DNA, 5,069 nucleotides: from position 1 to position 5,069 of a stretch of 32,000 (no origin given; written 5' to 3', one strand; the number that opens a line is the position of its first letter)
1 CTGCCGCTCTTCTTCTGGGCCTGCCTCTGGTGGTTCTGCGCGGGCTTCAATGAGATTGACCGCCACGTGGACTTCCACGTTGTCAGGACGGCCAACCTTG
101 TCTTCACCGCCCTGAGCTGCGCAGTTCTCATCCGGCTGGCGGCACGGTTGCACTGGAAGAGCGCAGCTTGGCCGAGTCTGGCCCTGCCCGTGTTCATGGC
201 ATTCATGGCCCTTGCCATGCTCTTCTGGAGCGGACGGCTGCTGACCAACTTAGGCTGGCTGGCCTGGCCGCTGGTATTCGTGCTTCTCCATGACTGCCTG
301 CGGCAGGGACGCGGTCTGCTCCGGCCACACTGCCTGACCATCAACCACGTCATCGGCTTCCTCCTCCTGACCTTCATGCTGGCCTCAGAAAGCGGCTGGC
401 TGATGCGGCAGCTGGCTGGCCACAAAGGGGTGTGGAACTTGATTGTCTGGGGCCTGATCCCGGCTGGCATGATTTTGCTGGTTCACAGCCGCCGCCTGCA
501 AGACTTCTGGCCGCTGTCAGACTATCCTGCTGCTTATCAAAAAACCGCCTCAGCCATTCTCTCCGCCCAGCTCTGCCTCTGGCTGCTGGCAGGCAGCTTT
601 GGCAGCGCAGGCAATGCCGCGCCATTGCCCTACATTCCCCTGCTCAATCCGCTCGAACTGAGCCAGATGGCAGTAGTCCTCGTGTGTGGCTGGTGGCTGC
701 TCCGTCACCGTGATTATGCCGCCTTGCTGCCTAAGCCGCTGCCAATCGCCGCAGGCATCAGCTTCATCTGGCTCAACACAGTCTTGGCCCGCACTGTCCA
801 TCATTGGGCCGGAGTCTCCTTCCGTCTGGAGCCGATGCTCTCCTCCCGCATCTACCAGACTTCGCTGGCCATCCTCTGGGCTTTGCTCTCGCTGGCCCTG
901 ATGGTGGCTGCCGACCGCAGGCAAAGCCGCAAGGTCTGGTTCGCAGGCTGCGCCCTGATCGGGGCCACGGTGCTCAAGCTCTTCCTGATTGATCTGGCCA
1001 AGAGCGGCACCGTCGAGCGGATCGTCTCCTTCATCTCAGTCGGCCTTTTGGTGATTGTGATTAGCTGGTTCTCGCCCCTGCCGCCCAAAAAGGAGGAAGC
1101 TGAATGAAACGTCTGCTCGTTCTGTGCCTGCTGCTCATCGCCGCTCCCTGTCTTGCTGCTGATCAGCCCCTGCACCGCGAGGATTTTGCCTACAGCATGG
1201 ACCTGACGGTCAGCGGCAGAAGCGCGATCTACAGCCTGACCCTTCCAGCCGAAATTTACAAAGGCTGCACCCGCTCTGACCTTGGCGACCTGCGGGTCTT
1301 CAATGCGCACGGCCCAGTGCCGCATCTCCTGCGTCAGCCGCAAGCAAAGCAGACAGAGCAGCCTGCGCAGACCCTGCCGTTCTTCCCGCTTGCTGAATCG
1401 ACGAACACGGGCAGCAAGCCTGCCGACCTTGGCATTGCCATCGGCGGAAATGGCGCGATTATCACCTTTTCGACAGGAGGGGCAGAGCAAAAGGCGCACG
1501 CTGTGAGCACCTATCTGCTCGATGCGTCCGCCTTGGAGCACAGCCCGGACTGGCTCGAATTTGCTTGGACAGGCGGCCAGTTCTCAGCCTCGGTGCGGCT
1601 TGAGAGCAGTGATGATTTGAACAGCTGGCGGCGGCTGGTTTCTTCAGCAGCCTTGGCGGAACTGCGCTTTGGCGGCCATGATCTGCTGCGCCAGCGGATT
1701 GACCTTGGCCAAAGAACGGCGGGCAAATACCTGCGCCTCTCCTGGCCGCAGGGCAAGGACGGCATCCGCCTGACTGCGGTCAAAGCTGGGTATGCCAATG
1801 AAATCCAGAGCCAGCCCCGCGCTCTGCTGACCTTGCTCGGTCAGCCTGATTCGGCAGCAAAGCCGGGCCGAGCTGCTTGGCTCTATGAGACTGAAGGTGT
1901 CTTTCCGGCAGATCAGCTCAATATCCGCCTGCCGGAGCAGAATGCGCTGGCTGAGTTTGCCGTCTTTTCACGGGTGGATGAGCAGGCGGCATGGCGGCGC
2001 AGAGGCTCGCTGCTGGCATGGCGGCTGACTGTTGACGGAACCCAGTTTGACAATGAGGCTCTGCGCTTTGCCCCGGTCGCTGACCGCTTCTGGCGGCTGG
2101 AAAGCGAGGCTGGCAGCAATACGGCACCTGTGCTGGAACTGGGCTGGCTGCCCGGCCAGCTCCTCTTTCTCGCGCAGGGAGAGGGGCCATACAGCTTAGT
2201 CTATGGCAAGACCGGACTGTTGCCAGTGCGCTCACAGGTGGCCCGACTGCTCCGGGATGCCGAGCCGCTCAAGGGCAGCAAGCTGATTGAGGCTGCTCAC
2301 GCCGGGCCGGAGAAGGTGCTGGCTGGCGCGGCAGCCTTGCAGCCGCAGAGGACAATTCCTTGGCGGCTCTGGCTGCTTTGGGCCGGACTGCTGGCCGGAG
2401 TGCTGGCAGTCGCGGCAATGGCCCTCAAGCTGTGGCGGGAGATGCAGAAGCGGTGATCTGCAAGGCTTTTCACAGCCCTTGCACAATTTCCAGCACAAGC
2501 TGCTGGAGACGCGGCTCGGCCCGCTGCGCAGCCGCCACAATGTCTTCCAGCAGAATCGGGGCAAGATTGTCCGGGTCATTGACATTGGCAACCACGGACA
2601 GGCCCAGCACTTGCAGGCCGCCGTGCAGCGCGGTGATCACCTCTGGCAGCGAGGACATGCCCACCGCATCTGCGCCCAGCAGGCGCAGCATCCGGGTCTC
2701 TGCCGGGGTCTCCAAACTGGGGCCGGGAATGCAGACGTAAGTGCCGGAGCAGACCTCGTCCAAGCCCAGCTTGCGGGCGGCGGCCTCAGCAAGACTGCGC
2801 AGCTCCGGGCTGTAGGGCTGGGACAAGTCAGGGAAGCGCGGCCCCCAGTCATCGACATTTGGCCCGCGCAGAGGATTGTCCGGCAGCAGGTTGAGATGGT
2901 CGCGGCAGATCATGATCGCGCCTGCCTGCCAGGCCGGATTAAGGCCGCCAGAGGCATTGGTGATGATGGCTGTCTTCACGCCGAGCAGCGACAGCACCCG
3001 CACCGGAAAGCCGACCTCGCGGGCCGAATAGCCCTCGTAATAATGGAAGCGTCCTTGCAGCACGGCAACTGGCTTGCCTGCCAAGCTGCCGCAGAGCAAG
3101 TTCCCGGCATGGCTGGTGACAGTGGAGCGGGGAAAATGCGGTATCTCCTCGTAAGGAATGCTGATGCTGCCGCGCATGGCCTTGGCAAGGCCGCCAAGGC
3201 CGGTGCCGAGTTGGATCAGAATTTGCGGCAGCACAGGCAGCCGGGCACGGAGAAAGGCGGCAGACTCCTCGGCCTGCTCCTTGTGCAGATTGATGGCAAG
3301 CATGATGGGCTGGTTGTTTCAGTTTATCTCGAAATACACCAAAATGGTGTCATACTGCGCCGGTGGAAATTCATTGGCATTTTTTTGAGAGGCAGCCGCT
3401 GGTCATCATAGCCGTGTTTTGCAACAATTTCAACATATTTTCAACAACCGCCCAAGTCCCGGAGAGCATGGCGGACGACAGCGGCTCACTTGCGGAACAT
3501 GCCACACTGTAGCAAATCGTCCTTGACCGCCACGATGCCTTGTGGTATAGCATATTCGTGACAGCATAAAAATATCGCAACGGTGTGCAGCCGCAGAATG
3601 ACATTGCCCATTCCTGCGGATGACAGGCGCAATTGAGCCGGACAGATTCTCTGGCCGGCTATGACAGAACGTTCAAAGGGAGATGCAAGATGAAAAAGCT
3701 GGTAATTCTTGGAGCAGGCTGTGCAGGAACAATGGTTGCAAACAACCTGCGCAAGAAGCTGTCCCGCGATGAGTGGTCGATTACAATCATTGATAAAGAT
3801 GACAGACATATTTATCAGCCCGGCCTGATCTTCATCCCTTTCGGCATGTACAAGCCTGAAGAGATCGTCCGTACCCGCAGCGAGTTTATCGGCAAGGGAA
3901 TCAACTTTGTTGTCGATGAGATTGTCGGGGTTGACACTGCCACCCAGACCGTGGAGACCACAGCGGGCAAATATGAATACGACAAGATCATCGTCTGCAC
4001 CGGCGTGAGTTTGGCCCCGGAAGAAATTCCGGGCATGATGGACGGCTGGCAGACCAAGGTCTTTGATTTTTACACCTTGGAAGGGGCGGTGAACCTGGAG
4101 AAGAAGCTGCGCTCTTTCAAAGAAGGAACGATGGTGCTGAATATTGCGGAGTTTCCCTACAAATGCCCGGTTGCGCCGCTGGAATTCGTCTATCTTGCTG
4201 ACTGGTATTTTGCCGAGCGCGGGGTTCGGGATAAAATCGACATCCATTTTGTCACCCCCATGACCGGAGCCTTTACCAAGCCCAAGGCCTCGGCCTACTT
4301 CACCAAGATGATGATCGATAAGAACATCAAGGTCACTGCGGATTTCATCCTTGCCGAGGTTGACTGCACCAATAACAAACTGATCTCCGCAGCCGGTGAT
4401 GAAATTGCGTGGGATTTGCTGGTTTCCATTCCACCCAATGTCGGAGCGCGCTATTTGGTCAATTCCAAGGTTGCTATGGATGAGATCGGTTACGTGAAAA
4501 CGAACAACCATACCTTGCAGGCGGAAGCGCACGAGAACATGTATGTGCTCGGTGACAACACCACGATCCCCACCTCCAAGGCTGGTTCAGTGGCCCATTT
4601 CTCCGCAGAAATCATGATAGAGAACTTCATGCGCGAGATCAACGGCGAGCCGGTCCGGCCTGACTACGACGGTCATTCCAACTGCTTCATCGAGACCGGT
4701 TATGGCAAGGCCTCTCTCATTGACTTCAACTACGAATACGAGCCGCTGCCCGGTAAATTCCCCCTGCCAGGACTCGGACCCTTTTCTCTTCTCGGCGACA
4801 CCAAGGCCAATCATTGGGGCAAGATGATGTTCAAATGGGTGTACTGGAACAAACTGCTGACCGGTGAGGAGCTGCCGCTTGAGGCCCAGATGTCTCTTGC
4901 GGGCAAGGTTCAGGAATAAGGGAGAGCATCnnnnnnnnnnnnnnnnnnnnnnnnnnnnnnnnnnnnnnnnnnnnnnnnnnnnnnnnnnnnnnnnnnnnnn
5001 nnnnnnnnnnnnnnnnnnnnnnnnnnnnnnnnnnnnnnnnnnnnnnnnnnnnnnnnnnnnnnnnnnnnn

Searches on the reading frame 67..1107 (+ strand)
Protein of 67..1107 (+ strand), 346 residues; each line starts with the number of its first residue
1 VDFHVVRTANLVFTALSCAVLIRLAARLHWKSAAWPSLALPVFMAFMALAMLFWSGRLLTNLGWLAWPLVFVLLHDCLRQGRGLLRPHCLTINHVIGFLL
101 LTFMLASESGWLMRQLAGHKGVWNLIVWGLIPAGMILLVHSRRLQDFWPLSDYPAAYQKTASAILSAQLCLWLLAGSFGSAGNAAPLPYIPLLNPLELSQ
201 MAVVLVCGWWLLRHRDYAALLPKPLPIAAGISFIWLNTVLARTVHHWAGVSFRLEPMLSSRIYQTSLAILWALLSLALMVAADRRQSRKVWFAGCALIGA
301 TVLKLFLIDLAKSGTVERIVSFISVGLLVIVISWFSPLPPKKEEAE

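Call 6: search_protein_families(library=pfam, proteins=[window:67-1107:+], max_evalue=0.0001)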
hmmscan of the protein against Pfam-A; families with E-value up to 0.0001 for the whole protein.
window:67-1107:+ (346 aa): 1 family
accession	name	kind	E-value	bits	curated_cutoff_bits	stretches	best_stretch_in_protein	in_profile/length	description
PF10101.14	DUF2339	-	1.1e-48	166.9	33.6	1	9-339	331-659/659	Predicted membrane protein (DUF2339)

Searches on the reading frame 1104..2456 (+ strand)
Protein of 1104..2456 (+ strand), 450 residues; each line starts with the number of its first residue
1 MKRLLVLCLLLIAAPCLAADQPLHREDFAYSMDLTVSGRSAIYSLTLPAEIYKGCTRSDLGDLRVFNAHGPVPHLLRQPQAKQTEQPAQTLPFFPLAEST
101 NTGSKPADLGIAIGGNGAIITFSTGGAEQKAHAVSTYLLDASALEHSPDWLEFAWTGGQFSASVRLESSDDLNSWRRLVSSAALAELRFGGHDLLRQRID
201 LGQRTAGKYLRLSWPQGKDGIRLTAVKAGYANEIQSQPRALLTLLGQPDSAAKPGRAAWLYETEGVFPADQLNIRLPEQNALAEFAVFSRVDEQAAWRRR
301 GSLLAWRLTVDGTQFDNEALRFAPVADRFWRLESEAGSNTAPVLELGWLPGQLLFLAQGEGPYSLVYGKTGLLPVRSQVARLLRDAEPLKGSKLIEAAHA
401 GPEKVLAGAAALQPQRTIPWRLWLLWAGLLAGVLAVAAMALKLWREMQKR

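Call 6: search_protein_families(library=pfam, proteins=[window:1104-2456:+], max_evalue=0.0001)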
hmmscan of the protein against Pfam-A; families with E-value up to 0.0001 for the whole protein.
window:1104-2456:+ (450 aa): 1 family
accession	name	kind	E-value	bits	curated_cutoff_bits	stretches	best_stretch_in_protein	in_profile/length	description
PF13163.11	DUF3999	-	2.1e-102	343.9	30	1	26-443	1-424/424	Protein of unknown function (DUF3999)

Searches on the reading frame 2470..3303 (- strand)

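Call 6: search_protein_families(library=pfam, proteins=[window:2470-3303:-], max_evalue=0.0001)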
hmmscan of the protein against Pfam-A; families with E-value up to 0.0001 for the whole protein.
window:2470-3303:- (277 aa): 1 family
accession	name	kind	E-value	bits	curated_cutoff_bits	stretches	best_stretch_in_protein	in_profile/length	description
PF01048.26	PNP_UDP_1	-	1.2e-46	159.5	25.1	1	28-274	2-232/233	Phosphorylase superfamily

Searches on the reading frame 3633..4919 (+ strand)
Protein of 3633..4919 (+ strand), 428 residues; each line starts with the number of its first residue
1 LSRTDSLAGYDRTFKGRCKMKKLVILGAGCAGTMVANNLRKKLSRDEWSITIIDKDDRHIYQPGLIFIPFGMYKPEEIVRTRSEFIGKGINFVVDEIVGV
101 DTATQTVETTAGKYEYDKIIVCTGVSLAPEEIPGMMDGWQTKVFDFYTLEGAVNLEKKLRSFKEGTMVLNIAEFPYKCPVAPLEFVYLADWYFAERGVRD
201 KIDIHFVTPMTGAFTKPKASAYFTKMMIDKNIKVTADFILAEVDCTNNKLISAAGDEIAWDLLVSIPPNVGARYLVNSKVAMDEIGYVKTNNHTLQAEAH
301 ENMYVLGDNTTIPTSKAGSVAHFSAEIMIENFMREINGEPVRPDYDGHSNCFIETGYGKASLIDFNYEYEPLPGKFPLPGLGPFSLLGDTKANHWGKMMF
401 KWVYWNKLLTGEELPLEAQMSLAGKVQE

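Call 6: search_protein_families(library=pfam, proteins=[window:3633-4919:+], max_evalue=0.0001)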
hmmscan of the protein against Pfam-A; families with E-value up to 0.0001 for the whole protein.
window:3633-4919:+ (428 aa): 2 families
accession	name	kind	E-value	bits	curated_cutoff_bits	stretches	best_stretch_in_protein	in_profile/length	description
PF07992.20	Pyr_redox_2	-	2.4e-16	60.4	26.1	1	22-156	2-137/291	Pyridine nucleotide-disulphide oxidoreductase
PF21706.3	FCSD_central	-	4.8e-06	27.1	27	0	155-267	4-116/116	Sulfide dehydrogenase [flavocytochrome c] flavoprotein chain, central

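Call 54: search_protein_families(library=ncbifam, proteins=[window:3633-4919:+], max_evalue=1e-20)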
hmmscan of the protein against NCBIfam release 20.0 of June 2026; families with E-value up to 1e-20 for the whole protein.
window:3633-4919:+ (428 aa): 1 family
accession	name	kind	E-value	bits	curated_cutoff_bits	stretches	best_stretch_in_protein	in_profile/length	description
NF049943.1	SQR_III_seleno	exception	3.8e-189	628.7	525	1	21-425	1-405/406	type III sulfide quinone reductase, selenoprotein subtype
